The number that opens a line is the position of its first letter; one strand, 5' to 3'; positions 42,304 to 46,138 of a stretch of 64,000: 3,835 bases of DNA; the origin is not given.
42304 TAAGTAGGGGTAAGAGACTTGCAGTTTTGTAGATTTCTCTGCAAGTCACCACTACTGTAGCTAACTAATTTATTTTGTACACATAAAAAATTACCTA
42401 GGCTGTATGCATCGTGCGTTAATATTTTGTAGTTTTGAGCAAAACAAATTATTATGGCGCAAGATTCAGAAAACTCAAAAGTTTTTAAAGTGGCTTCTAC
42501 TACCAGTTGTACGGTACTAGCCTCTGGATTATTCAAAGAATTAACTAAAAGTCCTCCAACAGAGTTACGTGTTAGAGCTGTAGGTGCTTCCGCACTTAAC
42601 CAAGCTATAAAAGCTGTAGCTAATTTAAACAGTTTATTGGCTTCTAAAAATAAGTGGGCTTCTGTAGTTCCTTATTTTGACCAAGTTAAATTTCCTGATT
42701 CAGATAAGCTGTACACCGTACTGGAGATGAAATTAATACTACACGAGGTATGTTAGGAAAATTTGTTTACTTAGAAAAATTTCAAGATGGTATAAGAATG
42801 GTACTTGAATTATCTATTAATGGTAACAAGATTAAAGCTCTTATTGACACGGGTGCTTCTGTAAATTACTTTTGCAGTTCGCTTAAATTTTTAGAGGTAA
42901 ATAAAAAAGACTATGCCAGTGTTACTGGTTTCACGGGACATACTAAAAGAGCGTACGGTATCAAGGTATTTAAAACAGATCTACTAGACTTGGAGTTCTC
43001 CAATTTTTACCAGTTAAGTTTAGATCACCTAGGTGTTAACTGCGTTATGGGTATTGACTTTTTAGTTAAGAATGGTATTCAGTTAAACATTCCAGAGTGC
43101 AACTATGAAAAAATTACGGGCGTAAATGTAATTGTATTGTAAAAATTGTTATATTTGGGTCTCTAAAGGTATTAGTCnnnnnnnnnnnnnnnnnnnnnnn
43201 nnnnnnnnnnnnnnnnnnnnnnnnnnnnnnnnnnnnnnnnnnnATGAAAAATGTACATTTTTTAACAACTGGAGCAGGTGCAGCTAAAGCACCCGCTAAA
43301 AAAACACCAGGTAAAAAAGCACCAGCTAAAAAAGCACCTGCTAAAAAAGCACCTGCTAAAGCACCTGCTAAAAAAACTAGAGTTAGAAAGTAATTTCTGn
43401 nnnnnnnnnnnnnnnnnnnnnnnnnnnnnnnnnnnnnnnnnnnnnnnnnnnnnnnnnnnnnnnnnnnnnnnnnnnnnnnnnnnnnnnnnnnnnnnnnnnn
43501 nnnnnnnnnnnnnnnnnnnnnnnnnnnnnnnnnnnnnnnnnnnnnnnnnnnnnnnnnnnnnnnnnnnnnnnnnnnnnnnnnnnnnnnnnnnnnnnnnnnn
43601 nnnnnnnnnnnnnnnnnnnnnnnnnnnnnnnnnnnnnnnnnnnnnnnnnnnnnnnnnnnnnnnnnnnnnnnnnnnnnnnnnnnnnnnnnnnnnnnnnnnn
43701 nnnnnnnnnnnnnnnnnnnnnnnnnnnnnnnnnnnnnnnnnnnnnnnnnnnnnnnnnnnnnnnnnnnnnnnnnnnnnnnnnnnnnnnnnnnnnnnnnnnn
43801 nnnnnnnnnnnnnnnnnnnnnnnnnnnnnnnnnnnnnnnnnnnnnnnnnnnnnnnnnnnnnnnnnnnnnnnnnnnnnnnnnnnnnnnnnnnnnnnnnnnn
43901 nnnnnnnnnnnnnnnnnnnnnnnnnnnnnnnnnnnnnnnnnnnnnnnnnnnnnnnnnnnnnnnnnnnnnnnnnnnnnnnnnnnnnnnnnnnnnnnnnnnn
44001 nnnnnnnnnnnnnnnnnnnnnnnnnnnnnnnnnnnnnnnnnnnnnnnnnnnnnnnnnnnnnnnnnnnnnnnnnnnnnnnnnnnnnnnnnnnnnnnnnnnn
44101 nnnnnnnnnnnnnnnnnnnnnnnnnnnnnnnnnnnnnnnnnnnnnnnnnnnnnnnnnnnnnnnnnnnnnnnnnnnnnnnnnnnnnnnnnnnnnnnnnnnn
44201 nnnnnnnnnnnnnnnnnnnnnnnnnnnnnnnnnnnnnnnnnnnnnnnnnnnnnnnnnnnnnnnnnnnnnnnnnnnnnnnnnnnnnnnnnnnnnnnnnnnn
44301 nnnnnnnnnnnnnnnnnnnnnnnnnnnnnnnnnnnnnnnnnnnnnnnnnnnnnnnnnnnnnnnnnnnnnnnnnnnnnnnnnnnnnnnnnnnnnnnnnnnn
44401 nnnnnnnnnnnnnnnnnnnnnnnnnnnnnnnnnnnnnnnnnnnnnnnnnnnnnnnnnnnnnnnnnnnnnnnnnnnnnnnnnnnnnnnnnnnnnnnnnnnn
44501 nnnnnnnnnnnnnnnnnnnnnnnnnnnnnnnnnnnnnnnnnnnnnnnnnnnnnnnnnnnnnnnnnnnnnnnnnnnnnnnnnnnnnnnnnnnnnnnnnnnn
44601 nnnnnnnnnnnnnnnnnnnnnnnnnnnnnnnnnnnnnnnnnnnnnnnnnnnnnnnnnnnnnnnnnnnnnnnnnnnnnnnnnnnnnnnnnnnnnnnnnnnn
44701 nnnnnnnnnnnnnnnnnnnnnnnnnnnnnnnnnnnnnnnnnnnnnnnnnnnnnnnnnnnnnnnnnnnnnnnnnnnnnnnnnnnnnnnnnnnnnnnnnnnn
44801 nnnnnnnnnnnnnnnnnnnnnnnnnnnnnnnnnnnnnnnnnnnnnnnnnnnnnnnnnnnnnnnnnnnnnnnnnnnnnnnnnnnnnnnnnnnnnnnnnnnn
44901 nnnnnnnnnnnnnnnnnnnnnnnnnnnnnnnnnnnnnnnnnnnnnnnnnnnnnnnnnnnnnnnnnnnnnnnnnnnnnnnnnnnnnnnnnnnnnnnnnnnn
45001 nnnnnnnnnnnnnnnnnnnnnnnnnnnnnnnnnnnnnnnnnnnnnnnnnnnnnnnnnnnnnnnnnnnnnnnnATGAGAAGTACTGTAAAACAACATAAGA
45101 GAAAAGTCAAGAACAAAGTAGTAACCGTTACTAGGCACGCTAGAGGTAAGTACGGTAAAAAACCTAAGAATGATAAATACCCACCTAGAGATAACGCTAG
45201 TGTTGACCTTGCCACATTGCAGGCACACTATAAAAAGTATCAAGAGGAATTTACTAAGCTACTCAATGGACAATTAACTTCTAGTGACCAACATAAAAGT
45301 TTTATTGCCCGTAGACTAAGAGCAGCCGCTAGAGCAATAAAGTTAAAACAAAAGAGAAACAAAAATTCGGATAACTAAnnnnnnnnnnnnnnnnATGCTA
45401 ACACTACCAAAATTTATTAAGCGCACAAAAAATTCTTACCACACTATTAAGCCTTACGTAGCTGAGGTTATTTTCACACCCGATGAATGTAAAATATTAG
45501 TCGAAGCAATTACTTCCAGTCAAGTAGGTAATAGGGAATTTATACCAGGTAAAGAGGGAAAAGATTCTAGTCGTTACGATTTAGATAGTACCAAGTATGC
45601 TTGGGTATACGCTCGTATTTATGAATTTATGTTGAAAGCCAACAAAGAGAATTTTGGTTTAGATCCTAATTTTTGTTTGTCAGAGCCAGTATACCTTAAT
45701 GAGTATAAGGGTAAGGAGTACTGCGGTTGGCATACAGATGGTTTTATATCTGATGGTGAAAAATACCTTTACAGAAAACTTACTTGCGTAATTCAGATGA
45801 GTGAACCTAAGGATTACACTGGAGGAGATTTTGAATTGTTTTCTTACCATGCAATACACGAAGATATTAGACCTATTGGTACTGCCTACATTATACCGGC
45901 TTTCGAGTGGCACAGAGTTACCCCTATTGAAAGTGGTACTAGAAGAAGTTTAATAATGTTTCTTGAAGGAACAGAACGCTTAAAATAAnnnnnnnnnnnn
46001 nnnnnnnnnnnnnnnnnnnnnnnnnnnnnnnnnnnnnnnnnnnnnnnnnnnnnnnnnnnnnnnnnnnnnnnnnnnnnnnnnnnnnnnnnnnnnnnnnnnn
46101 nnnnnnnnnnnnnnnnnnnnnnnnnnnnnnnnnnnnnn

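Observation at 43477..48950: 7-deazaguanine DNA-modification island interleaved with unassigned enzymes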

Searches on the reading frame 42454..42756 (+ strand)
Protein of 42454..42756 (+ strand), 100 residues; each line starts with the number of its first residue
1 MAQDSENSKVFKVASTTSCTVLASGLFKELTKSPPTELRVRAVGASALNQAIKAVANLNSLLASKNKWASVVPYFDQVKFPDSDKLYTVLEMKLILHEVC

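Call 72: search_protein_families(library=pfam, proteins=[window:42454-42756:+], max_evalue=0.05)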
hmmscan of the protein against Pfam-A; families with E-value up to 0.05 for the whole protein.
window:42454-42756:+ (100 aa): 1 family
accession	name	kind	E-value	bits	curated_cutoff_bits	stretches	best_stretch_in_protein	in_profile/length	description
PF04232.17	SpoVS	-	2.5e-12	46.8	24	1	10-84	2-74/83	Stage V sporulation protein S (SpoVS)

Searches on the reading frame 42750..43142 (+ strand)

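Call 72: search_protein_families(library=pfam, proteins=[window:42750-43142:+], max_evalue=0.05)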
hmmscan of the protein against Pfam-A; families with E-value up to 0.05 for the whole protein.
window:42750-43142:+ (130 aa): 4 families
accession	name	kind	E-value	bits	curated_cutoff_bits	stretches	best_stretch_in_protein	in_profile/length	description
PF13975.11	gag-asp_proteas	-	1.9e-06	28.8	28.2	1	20-105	2-90/92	gag-polyprotein putative aspartyl protease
PF13650.11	Asp_protease_2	-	0.00037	21.6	24.3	1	20-104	2-90/90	Aspartyl protease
PF00077.25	RVP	-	0.0012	19.6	20.7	1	18-112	6-100/101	Retroviral aspartyl protease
PF09668.16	Asp_protease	-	0.0089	16.6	26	1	12-107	5-103/109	Aspartyl protease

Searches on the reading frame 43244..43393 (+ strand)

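Call 95: search_protein_families(library=pfam, proteins=[window:43244-43393:+], max_evalue=10)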
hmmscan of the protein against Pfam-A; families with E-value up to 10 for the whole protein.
window:43244-43393:+ (49 aa): 1 family
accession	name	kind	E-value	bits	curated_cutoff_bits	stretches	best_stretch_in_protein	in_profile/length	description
PF20069.4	DUF6465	-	0.74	10.3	26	1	13-44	31-62/130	Family of unknown function (DUF6465)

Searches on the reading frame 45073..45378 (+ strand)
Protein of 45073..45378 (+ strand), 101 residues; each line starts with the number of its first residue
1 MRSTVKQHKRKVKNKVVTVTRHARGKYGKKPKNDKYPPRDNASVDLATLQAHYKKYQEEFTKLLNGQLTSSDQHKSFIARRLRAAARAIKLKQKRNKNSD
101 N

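Call 3: search_protein_families(library=pfam, proteins=[window:45073-45378:+], max_evalue=0.1)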
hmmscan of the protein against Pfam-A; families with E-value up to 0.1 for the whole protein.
window:45073-45378:+ (101 aa): 0 families

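Call 4: search_protein_families(library=ncbifam, proteins=[window:45073-45378:+], max_evalue=0.1)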
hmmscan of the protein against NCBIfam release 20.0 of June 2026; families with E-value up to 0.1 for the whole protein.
window:45073-45378:+ (101 aa): 2 families
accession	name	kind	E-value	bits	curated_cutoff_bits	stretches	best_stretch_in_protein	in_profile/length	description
NF048019.1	IS256_Zn_var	equivalog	0.0026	17.1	150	1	47-91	202-246/304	IS256 family transposase, variant Zn-binding type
TIGR01893.1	aa-his-dipept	subfamily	0.054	12.2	343.75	1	1-59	359-416/478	beta-Ala-His dipeptidase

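Call 5: search_protein_families(library=phrogs, proteins=[window:45073-45378:+], max_evalue=0.01)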
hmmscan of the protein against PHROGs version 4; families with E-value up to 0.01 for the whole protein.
window:45073-45378:+ (101 aa): 0 families

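Call 94: search_protein_families(library=padloc, proteins=[window:45073-45378:+], max_evalue=0.01)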
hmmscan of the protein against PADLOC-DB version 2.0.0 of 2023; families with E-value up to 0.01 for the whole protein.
window:45073-45378:+ (101 aa): 0 families

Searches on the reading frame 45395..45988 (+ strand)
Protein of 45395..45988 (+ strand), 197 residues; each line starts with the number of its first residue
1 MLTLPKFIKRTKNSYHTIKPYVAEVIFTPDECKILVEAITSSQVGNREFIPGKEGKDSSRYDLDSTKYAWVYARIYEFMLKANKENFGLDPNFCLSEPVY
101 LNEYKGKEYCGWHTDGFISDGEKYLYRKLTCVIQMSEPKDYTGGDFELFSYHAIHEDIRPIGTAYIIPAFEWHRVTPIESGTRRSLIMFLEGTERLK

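Call 3: search_protein_families(library=pfam, proteins=[window:45395-45988:+], max_evalue=0.1)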
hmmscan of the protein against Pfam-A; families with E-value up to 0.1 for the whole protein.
window:45395-45988:+ (197 aa): 1 family
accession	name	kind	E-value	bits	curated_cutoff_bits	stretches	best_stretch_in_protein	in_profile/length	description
PF13640.12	2OG-FeII_Oxy_3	-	1.9e-08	35.6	27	1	101-190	3-97/98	2OG-Fe(II) oxygenase superfamily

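Call 4: search_protein_families(library=ncbifam, proteins=[window:45395-45988:+], max_evalue=0.1)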
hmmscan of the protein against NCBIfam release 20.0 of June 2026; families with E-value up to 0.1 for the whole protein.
window:45395-45988:+ (197 aa): 4 families
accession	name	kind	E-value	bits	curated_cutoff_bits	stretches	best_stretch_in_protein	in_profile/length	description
NF003974.0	PRK05467.1-3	equivalog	7e-10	38.8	143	1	98-191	82-173/221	Fe2+-dependent dioxygenase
NF003972.0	PRK05467.1-1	equivalog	1.9e-09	37.3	399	1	53-191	38-176/225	PKHD-type hydroxylase YbiX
NF003975.0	PRK05467.1-4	equivalog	7.7e-09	35.3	180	1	98-191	81-177/226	Fe2+-dependent dioxygenase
NF003973.0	PRK05467.1-2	equivalog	1e-06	28.5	336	1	98-190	81-176/227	Fe2+-dependent dioxygenase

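Call 5: search_protein_families(library=phrogs, proteins=[window:45395-45988:+], max_evalue=0.01)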
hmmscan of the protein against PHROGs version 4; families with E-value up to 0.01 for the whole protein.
window:45395-45988:+ (197 aa): 1 family
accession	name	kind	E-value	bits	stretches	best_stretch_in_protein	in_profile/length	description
phrog_61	-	moron, auxiliary metabolic gene and host takeover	4.8e-22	79.7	1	21-193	448-630/689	2OG-Fe(II) oxygenase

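Call 21: search_solved_structures(query=window:45395-45988:+, max_evalue=1, show_alignments=2)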
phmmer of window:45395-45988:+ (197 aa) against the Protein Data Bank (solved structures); distinct sequences matched with E-value up to 1: 6.
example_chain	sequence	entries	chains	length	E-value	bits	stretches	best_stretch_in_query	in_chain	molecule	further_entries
3dkq_A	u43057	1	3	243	1.7e-08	37.4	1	98-193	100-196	PKHD-type hydroxylase Sbal_3634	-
9ghl_A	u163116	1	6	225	6.5e-05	25.7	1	98-188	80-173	PKHD-type hydroxylase PiuC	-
9qn1_A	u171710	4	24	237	7.3e-05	25.5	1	98-188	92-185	PKHD-type hydroxylase PiuC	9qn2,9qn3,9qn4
9qn0_A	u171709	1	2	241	7.4e-05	25.5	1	98-188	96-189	PKHD-type hydroxylase PiuC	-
6g3u_A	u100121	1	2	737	0.52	12.9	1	34-116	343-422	Isocitrate dehydrogenase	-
9nev_A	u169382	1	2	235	0.7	12.5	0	138-190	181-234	Procollagen lysyl hydroxylase and glycosyltransferase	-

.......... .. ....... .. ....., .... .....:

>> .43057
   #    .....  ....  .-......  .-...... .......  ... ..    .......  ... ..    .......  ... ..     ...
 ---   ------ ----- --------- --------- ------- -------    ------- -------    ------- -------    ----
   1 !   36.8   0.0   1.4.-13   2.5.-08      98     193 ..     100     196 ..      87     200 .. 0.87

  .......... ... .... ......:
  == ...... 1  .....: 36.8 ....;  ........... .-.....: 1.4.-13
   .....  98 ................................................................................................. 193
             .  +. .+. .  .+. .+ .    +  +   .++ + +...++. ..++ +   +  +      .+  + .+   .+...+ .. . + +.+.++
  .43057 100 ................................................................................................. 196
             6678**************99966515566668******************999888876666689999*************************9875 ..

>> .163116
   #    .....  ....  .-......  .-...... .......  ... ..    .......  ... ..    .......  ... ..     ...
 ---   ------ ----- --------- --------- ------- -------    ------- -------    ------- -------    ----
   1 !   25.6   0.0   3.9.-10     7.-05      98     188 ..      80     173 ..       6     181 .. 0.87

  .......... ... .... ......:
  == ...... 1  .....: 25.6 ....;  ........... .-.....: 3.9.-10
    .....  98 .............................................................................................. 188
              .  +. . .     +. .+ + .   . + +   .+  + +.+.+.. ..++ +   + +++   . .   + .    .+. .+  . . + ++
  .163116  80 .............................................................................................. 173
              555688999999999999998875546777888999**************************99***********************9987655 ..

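Call 41: search_dna_similar(query=window:45395-45988:+, collection=phages, mode=protein, max_rows=40, max_evalue=0.001)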
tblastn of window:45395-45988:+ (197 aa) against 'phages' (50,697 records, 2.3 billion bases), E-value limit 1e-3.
Records with a match: 230; places in all: 303; records where one place covers at least 80% of the query: 174.
Best place of each record, by identity: <60% 230.
By first word of the organism name: Synechococcus 176; Cyanophage 30; Prochlorococcus 6; Pelagibacter 5; Methylophilales 4; uncultured 2; Acinetobacter 2; Phage 1; Stenotrophomonas 1; phage 1; and 2 more.
By host as written in the record: Synechococcus 80; - 66; Synechococcus sp. 18; Synechococcus sp. WH7803 14; Synechococcus sp. WH8102 12; Synechococcus sp. WH 7803 9; Parasynechococcus marenigrum WH 8102 4; Methylophilales_sp._H5P1 4; and 12 more.
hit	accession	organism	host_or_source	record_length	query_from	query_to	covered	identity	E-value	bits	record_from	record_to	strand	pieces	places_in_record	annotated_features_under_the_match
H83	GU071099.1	Prochlorococcus phage P-RSM4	Prochlorococcus sp. MIT9303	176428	20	192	88%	31.1%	2e-7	56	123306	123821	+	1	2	2OG-Fe(II) oxygenase | uvsW: RNA-DNA + DNA-DNA helicase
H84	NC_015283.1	Prochlorococcus phage P-RSM4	Prochlorococcus sp. MIT9303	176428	20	192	88%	31.1%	2e-7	56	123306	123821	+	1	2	2OG-Fe(II) oxygenase | uvsW: DNA helicase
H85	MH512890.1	Cyanophage S-TIM4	Synechococcus sp. WH8102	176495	20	192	88%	31.1%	2e-7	56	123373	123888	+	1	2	ORF_142: 2OG-Fe(II) oxygenase | uvsW: RNA-DNA + DNA-DNA helicase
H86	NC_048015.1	Cyanophage S-TIM4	Synechococcus sp. WH8102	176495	20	192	88%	31.1%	2e-7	56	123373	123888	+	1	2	ORF_142: 2OG-Fe(II) oxygenase | uvsW: DNA helicase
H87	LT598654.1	Phage NCTB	surface water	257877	16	192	90%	29.2%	1e-6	54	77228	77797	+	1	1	hypothetical protein (x2)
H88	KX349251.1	Synechococcus phage S-RIM2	Synechococcus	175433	21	192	87%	30.1%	2e-9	62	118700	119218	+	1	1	2OG-Fe(II) oxygenase | DNA helicase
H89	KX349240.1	Synechococcus phage S-RIM2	Synechococcus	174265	21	192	87%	30.1%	1e-8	60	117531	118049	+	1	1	2OG-Fe(II) oxygenase | DNA helicase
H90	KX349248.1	Synechococcus phage S-RIM2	Synechococcus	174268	21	192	87%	30.1%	1e-8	60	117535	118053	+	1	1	2OG-Fe(II) oxygenase | DNA helicase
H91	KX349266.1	Synechococcus phage S-RIM2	Synechococcus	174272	21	192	87%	30.1%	1e-8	60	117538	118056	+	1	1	2OG-Fe(II) oxygenase | DNA helicase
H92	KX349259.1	Synechococcus phage S-RIM2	Synechococcus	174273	21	192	87%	30.1%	1e-8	60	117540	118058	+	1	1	2OG-Fe(II) oxygenase | DNA helicase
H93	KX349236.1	Synechococcus phage S-RIM2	Synechococcus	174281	21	192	87%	30.1%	1e-8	60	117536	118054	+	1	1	2OG-Fe(II) oxygenase | DNA helicase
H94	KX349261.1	Synechococcus phage S-RIM2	Synechococcus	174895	21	192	87%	30.1%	1e-8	60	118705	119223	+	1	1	2OG-Fe(II) oxygenase | DNA helicase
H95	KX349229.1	Synechococcus phage S-RIM2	Synechococcus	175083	21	192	87%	30.1%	1e-8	60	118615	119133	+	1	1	2OG-Fe(II) oxygenase | DNA helicase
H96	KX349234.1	Synechococcus phage S-RIM2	Synechococcus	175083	21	192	87%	30.1%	1e-8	60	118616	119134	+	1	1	2OG-Fe(II) oxygenase | DNA helicase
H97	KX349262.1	Synechococcus phage S-RIM2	Synechococcus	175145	21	192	87%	30.1%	1e-8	60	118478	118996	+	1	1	2OG-Fe(II) oxygenase | DNA helicase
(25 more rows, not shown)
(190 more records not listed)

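Call 62: find_related_loci(query=A5, collection=viral_contigs, flank=10000)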
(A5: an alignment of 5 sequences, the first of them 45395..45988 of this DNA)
Query A5 (197 aa) in viral_contigs; peptide patterns used: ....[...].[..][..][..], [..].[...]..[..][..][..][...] (x = any residue, [..] = any of these).
600 stretches matched a pattern (row limit reached: there are more); 436 encode a relative of the query (tblastn E <= 1e-3); the best 80 are kept; 80 distinct loci.
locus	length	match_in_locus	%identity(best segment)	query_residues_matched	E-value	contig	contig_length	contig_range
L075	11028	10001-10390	39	70-192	1e-21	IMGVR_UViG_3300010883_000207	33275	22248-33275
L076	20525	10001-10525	33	27-192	1e-20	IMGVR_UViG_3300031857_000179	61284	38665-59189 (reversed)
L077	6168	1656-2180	31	27-192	3e-20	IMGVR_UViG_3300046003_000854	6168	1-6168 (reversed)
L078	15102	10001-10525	31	27-192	3e-20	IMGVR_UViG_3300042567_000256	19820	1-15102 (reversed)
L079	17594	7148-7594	33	53-192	7e-20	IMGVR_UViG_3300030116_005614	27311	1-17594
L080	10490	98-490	35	64-192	1e-19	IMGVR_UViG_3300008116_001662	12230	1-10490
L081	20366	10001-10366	39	66-192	1e-19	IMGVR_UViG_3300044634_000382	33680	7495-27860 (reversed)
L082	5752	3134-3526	35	64-192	2e-19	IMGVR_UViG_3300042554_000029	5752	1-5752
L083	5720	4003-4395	35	64-192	1e-19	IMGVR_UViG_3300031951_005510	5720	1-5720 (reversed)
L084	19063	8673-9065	35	64-192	3e-19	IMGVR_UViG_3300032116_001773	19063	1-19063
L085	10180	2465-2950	36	39-192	4e-19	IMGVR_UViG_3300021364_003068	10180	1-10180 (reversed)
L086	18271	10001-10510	29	27-192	6e-19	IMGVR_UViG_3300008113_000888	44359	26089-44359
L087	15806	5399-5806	31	70-192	7e-19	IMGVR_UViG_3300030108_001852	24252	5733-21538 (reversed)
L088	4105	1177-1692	32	35-192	6e-19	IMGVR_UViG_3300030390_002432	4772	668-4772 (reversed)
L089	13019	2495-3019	30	18-192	1e-18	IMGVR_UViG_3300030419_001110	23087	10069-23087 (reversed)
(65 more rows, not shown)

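Call 94: search_protein_families(library=padloc, proteins=[window:45395-45988:+], max_evalue=0.01)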
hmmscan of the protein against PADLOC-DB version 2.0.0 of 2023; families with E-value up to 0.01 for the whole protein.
window:45395-45988:+ (197 aa): 1 family
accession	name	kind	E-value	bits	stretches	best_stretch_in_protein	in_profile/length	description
PDLC01653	2OG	-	5.3e-08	31.6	1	101-190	3-80/81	"CAS-I,CAS-II,CAS-III,CAS-IV,CAS-V,CAS-VI; associated"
